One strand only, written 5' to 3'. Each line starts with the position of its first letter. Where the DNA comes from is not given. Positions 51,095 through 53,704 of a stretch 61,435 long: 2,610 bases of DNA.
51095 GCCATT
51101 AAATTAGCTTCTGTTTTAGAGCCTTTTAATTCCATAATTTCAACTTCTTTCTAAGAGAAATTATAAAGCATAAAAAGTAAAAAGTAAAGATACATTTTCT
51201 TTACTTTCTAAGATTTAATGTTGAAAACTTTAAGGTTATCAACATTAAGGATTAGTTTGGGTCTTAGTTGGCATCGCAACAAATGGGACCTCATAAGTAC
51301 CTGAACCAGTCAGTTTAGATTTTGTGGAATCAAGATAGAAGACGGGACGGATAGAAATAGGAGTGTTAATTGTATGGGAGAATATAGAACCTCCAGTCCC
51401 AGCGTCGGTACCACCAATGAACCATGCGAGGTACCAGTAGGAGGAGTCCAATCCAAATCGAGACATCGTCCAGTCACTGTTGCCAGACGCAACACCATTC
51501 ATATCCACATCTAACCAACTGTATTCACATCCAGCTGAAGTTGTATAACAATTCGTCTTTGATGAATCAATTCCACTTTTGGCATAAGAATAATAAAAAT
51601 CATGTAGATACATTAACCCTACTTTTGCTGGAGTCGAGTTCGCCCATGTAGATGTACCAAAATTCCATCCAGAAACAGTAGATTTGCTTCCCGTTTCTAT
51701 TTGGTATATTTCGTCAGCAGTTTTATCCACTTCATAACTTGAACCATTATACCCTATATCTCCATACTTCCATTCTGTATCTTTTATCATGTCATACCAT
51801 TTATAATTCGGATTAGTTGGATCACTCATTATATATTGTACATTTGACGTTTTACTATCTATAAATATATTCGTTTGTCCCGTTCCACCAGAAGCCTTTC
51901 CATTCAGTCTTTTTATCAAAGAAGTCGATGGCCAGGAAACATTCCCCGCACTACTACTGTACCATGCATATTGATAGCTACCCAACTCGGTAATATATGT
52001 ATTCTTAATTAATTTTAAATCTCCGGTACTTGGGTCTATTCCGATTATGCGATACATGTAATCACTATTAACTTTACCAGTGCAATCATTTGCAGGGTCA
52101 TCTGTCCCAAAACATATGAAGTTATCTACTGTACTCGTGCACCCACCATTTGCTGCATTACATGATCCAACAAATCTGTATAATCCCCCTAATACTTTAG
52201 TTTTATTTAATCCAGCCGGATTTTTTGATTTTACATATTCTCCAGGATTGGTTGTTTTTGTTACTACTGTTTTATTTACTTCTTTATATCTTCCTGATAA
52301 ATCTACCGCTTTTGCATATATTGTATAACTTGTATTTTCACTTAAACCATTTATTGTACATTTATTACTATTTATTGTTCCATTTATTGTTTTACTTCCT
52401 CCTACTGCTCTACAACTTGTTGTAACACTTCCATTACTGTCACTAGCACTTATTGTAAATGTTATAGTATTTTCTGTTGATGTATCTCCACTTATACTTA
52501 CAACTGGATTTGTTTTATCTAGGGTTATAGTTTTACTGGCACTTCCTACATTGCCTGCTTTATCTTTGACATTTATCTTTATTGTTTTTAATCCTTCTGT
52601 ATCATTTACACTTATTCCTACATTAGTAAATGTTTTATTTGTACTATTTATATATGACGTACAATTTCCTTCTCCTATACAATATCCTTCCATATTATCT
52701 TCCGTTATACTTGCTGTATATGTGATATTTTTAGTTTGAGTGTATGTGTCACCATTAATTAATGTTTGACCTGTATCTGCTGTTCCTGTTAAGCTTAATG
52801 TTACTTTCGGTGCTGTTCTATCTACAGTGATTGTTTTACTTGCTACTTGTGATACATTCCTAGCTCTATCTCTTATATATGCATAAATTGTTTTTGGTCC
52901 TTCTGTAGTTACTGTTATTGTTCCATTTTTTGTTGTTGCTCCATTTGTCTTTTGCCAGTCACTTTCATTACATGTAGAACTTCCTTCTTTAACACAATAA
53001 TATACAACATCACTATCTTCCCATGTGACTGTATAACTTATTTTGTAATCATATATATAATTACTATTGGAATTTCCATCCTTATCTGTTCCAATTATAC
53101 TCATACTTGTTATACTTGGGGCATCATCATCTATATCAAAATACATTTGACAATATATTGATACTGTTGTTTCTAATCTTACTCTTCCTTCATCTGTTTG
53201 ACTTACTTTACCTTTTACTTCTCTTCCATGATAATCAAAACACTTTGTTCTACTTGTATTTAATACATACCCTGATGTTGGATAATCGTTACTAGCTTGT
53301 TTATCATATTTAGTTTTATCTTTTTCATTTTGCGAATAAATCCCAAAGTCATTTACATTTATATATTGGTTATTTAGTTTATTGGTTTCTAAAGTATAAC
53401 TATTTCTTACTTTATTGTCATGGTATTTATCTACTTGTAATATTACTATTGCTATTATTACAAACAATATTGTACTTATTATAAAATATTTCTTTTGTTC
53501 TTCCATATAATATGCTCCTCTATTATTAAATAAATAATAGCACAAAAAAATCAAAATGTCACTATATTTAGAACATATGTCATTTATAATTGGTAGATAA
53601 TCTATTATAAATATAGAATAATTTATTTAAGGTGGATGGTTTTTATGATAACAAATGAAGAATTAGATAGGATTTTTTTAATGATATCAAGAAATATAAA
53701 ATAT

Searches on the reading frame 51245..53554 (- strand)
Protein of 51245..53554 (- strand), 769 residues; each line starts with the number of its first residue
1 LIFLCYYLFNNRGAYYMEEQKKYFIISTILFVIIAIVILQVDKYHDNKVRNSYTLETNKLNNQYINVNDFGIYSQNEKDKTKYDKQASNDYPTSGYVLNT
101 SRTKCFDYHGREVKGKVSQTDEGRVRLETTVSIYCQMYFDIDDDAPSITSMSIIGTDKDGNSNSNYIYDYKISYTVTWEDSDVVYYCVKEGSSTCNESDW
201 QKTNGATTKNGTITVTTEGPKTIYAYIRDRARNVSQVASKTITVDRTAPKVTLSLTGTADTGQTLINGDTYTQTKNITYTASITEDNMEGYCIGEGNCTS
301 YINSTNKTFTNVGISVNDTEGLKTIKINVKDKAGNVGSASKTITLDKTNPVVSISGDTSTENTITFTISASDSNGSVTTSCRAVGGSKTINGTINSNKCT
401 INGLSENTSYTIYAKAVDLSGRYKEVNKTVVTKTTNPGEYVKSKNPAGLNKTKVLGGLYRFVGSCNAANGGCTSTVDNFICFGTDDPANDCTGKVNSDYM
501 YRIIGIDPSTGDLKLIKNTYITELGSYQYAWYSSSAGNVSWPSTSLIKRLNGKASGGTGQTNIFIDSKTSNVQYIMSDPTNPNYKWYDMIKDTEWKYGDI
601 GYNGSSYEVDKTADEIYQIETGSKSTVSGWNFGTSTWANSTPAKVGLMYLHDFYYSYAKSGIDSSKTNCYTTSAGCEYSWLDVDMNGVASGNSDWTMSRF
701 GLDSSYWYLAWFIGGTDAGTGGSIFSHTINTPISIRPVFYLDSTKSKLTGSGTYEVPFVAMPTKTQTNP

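Call 37: search_protein_families(library=pfam, proteins=[window:51245-53554:-], max_evalue=0.01)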
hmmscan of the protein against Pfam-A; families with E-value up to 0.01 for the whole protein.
window:51245-53554:- (769 aa): 2 families
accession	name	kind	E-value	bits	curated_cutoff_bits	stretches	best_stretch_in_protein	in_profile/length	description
PF19077.6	Big_13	-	0.002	19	27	0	248-346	2-101/102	Bacterial Ig-like domain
PF00041.27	fn3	-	0.0061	17.2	25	1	360-423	14-75/84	Fibronectin type III domain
